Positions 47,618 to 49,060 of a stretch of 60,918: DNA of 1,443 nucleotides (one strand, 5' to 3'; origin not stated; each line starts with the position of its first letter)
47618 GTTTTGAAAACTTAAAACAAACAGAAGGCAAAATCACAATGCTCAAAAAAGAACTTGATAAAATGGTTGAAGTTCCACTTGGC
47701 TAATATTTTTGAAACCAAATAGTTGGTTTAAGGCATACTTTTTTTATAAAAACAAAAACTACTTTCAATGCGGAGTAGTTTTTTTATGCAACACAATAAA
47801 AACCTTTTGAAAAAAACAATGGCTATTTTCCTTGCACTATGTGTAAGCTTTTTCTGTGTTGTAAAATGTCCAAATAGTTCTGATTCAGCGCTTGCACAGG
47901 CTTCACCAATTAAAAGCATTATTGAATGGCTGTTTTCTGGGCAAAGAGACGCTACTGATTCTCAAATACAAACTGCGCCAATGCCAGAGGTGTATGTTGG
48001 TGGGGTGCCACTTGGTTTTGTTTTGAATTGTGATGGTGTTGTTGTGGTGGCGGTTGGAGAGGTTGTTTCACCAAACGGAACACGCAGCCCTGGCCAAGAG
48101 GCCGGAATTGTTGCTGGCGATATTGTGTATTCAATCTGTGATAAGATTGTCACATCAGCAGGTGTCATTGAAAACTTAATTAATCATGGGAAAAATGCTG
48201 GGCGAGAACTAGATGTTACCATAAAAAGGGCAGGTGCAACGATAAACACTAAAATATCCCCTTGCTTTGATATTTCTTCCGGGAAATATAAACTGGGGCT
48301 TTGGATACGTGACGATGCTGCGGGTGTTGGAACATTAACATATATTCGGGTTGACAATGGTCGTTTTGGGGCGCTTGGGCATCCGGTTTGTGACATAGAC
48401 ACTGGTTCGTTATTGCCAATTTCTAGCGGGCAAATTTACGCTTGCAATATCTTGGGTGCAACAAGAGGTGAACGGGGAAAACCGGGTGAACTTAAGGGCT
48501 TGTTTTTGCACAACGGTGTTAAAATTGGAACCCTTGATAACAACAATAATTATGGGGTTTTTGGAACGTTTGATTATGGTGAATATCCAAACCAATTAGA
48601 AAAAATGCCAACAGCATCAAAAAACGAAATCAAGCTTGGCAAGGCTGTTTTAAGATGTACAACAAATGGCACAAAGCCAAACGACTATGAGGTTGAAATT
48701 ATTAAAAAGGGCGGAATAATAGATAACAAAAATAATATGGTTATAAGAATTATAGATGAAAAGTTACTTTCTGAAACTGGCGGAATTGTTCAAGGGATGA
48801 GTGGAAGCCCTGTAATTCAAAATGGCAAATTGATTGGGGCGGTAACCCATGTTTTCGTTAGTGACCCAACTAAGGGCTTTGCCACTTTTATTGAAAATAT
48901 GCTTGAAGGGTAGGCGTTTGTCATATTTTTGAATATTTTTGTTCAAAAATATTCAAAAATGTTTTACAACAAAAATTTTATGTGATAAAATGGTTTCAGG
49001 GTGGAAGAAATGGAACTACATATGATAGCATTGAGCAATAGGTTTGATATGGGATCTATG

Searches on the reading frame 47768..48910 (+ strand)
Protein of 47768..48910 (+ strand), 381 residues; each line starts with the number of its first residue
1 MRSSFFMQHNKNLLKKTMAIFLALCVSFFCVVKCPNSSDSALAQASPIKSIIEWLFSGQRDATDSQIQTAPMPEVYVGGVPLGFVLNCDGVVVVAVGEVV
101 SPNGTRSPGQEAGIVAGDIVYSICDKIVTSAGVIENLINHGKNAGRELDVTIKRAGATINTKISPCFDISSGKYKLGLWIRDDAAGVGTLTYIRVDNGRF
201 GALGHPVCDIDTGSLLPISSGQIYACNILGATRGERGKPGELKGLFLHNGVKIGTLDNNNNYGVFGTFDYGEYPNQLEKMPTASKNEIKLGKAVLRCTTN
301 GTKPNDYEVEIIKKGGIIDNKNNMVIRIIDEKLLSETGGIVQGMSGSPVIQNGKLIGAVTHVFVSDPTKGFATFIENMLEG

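Call 3: search_protein_families(library=pfam, proteins=[window:47768-48910:+], max_evalue=10)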
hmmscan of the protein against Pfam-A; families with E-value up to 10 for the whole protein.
window:47768-48910:+ (381 aa): 3 families
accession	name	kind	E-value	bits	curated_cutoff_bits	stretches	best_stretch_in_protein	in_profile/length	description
PF05580.18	Peptidase_S55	-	9.3e-78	261.5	25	1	173-379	2-210/210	SpoIVB peptidase S55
PF13180.12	PDZ_2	-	1.6e-05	25.5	27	1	87-163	10-78/80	PDZ domain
PF17820.7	PDZ_6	-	0.0089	16.2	27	1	105-123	7-25/54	PDZ domain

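Call 4: search_protein_families(library=ncbifam, proteins=[window:47768-48910:+], max_evalue=10)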
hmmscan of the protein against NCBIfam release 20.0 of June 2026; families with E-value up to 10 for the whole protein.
window:47768-48910:+ (381 aa): 9 families
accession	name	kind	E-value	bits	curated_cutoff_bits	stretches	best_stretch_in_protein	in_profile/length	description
TIGR02860.1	spore_IV_B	equivalog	5.3e-100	335.2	305.25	1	64-380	80-397/402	SpoIVB peptidase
NF041521.1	HhoA_HhoB_HtrA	equivalog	2.8e-06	26.9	450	1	90-165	264-331/335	HhoA/HhoB/HtrA family serine endopeptidase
NF041199.1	trx7_PDZ_seleno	equivalog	0.00038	19.5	300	1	97-164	204-271/390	Trx7/PDZ domain-containing (seleno)protein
TIGR02037.1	degP_htrA_DO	subfamily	0.00044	19.3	416.2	1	99-163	262-325/434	Do family serine endopeptidase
NF040960.1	MamE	equivalog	0.0006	18.5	800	2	316-364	218-269/659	magnetosome formation protease MamE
TIGR00054.1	TIGR00054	equivalog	0.0061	15.5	147.55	1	105-166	211-270/421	RIP metalloprotease RseP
NF007526.1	PRK10139.1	equivalog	0.024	13.3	756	1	97-163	292-357/456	serine endoprotease DegQ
NF045590.1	Cterm_S41_CtpC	exception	0.075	11.8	665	1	99-175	133-209/418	carboxyl-terminal processing protease CtpC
NF052646.1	DABADecarRhbB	equivalog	0.22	10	900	1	133-194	228-289/491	L-2,4-diaminobutyrate decarboxylase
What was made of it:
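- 47768..48913 (+): spoIVB, the conserved upstream neighbour of spo0A. TIGR02860 at 335 bits (cutoff 305) and Pfam Peptidase_S55 at E 9e-78 (calls 3, 4).
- Checked: The upstream gene 47768-48913 is SpoIVB (TIGR02860, 335 bits against a cutoff of 305; call 4).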

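Call 68: find_homologous_proteins(query=window:47768-48910:+, max_evalue=1e-60)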
Query window:47768-48910:+ (381 aa): 3420 proteins with E <= 1e-60 among 8000 candidates; the best 120 are listed.
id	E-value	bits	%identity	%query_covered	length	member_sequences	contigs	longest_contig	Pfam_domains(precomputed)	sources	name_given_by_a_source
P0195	2.0e-249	845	100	98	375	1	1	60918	PF05580.19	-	-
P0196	3.0e-129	450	55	99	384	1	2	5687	PF05580.19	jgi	-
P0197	2.3e-124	434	53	98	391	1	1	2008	PF13180.13,PF05580.19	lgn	-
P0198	6.3e-122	426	57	92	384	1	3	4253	PF13180.13,PF05580.19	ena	-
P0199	1.1e-121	425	54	94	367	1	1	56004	PF05580.19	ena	-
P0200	1.2e-121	425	54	95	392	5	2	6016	PF13180.13,PF05580.19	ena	-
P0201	1.0e-120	422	55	95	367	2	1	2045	PF05580.19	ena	-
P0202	1.9e-119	417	54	97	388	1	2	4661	PF13180.13,PF05580.19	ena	-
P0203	2.3e-119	417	53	98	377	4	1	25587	PF17820.8,PF13180.13,PF05580.19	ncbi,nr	ncbi:MAG: SpoIVB peptidase [bacterium]|nr:SpoIVB peptidase [bacterium]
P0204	1.4e-117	411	54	92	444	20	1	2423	PF05580.19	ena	-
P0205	1.7e-117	411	56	88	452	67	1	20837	PF05580.19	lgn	-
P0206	8.6e-117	409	53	91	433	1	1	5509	PF13180.13,PF05580.19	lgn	-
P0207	1.0e-116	409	52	98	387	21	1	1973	PF13180.13,PF05580.19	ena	-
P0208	1.7e-116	408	56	88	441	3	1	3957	PF05580.19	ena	-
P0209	3.7e-109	384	54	92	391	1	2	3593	PF13180.13,PF05580.19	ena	-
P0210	1.6e-107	378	49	96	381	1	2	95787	PF13180.13,PF05580.19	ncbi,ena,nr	ncbi:MAG: SpoIVB peptidase [Clostridia bacterium]|nr:SpoIVB peptidase [Clostridia bacterium]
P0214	4.3e-106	374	52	92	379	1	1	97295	PF05580.19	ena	-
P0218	1.9e-105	371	47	96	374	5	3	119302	PF05580.19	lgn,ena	-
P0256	4.3e-98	347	51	91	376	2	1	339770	PF13180.13,PF05580.19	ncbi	-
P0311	5.8e-95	337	50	90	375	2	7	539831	PF13180.13,PF05580.19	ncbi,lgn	-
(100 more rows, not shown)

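Call 70: find_encoding_contigs(protein=P0199, flank=4000, max_places=1)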
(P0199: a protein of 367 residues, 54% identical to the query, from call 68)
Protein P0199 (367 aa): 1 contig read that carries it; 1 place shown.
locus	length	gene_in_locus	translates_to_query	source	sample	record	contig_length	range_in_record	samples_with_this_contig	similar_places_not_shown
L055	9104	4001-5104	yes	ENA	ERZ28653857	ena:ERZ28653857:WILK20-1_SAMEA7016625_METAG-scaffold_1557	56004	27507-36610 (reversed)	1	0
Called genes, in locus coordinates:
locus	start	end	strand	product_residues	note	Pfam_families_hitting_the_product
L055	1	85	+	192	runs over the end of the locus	-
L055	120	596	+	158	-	PF12685:SpoIIIAH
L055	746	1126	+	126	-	PF03780:Asp23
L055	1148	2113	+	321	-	-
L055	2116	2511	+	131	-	PF01029:NusB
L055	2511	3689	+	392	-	PF13742:tRNA_anti_2, PF01336:tRNA_anti-codon (weak), PF02601:Exonuc_VII_L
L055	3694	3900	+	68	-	PF02609:Exonuc_VII_S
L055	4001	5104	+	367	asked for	PF05580:Peptidase_S55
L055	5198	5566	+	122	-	PF08769:Spo0A_C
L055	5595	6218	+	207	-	-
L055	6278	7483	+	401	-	PF00768:Peptidase_S11, PF13354:Beta-lactamase2, PF07943:PBP5_C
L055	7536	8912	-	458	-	PF01336:tRNA_anti-codon, PF00152:tRNA-synt_2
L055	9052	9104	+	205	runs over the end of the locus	PF01741:MscL, PF28006:HpsJ (weak)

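Call 71: find_encoding_contigs(protein=P0203, flank=4000, max_places=1)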
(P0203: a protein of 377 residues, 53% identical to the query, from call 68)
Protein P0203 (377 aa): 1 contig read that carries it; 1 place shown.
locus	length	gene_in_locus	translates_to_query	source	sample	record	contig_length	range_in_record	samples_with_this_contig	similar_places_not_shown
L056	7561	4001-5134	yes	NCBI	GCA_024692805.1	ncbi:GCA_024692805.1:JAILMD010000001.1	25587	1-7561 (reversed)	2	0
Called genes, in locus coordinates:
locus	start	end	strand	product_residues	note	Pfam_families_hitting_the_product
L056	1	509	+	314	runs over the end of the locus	-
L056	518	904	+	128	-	PF01029:NusB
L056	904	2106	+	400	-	PF13742:tRNA_anti_2, PF02601:Exonuc_VII_L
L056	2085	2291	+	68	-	-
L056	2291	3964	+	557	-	PF02463:SMC_N, PF13476:AAA_23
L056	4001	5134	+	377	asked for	PF13180:PDZ_2 (weak), PF17820:PDZ_6 (faint), PF05580:Peptidase_S55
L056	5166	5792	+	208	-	-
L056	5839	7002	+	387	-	PF00768:Peptidase_S11, PF13354:Beta-lactamase2, PF07943:PBP5_C (weak)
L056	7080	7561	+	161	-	PF02163:Peptidase_M50 (weak)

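Call 72: find_encoding_contigs(protein=P0210, flank=4000, max_places=1)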
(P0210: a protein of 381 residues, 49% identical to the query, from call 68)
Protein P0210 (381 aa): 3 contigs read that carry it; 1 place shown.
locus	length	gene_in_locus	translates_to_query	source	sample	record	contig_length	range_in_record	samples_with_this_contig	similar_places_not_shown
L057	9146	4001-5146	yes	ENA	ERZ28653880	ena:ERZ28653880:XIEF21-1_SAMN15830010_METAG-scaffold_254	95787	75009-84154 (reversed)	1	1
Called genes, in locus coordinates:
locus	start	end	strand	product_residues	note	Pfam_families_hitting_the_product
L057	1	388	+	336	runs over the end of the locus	-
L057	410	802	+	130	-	PF01029:NusB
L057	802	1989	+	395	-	PF13742:tRNA_anti_2, PF01336:tRNA_anti-codon (weak), PF02601:Exonuc_VII_L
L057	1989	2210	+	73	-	PF02609:Exonuc_VII_S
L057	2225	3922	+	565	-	PF02463:SMC_N, PF13476:AAA_23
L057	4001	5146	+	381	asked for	PF13180:PDZ_2 (weak), PF05580:Peptidase_S55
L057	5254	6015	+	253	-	PF08769:Spo0A_C (faint)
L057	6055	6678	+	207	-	-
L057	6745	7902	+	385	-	PF00768:Peptidase_S11, PF13354:Beta-lactamase2, PF07943:PBP5_C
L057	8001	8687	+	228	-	PF02163:Peptidase_M50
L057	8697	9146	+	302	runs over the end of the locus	PF02616:SMC_ScpA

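Call 80: find_encoding_contigs(protein=P0214, flank=4000, max_places=1)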
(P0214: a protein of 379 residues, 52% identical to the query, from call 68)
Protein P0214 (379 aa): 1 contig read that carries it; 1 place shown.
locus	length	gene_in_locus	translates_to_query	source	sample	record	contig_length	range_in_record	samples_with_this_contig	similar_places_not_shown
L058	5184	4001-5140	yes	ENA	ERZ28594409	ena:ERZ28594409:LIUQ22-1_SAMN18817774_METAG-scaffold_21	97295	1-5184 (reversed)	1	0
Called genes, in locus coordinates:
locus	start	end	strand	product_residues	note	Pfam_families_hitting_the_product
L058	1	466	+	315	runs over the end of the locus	-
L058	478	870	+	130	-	PF01029:NusB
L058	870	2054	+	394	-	PF13742:tRNA_anti_2, PF01336:tRNA_anti-codon, PF02601:Exonuc_VII_L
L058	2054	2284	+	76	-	PF02609:Exonuc_VII_S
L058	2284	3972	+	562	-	PF02463:SMC_N, PF13175:AAA_15 (weak), PF13476:AAA_23, PF13304:AAA_21 (faint)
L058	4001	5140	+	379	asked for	PF05580:Peptidase_S55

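Call 81: find_encoding_contigs(protein=P0218, flank=4000, max_places=1)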
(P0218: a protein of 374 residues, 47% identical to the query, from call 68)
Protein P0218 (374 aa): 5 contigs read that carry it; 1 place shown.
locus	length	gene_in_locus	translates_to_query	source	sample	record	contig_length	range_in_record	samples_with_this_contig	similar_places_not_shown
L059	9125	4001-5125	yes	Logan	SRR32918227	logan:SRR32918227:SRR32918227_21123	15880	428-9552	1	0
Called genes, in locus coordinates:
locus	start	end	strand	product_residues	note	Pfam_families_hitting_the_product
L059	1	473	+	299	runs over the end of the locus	?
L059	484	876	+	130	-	PF01029:NusB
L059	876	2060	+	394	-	PF13742:tRNA_anti_2, PF01336:tRNA_anti-codon (weak), PF02601:Exonuc_VII_L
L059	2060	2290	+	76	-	PF02609:Exonuc_VII_S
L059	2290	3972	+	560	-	PF02463:SMC_N, PF13175:AAA_15 (weak), PF13476:AAA_23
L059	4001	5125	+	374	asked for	PF05580:Peptidase_S55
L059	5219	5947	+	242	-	PF08769:Spo0A_C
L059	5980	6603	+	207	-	-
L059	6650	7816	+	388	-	PF00768:Peptidase_S11, PF13354:Beta-lactamase2, PF07943:PBP5_C (weak)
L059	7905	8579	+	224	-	PF02163:Peptidase_M50 (weak)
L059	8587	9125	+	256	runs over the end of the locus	PF02616:SMC_ScpA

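Call 86: find_encoding_contigs(protein=P0311, flank=3000, max_places=1)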
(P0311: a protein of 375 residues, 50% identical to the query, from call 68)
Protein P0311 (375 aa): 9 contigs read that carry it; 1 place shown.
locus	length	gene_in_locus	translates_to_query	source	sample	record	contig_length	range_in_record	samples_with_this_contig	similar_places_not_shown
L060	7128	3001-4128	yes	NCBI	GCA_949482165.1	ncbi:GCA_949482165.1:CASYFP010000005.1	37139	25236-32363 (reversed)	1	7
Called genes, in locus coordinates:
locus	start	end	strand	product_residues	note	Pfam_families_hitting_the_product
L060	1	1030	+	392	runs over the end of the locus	PF13742:tRNA_anti_2, PF01336:tRNA_anti-codon, PF02601:Exonuc_VII_L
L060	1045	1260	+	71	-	PF02609:Exonuc_VII_S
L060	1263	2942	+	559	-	PF02463:SMC_N, PF13175:AAA_15 (weak), PF13476:AAA_23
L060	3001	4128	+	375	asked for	PF13180:PDZ_2, PF05580:Peptidase_S55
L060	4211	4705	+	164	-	PF08769:Spo0A_C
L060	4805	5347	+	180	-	-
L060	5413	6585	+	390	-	PF00768:Peptidase_S11, PF13354:Beta-lactamase2, PF07943:PBP5_C (weak)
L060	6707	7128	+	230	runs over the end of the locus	PF02163:Peptidase_M50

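Call 87: find_encoding_contigs(protein=P0256, flank=3000, max_places=1)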
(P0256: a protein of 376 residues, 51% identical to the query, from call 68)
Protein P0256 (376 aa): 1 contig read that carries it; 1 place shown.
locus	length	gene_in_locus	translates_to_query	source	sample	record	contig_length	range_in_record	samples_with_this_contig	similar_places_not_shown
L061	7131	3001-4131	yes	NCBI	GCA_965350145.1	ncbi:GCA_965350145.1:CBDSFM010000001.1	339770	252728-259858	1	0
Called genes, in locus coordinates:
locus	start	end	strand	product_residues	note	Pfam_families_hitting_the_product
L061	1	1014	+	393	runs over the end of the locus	PF13742:tRNA_anti_2, PF01336:tRNA_anti-codon, PF02601:Exonuc_VII_L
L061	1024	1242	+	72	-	PF02609:Exonuc_VII_S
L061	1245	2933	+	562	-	PF02463:SMC_N, PF13175:AAA_15, PF13476:AAA_23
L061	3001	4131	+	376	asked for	PF13180:PDZ_2 (faint), PF05580:Peptidase_S55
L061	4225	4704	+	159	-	PF08769:Spo0A_C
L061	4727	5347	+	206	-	-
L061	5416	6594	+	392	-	PF00768:Peptidase_S11, PF13354:Beta-lactamase2, PF07943:PBP5_C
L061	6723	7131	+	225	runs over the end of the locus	PF02163:Peptidase_M50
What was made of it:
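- Sister lineages have truncated the gene (L055, L060, L061) or lack it at this locus (L056) (calls 70, 71, 86, 87).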
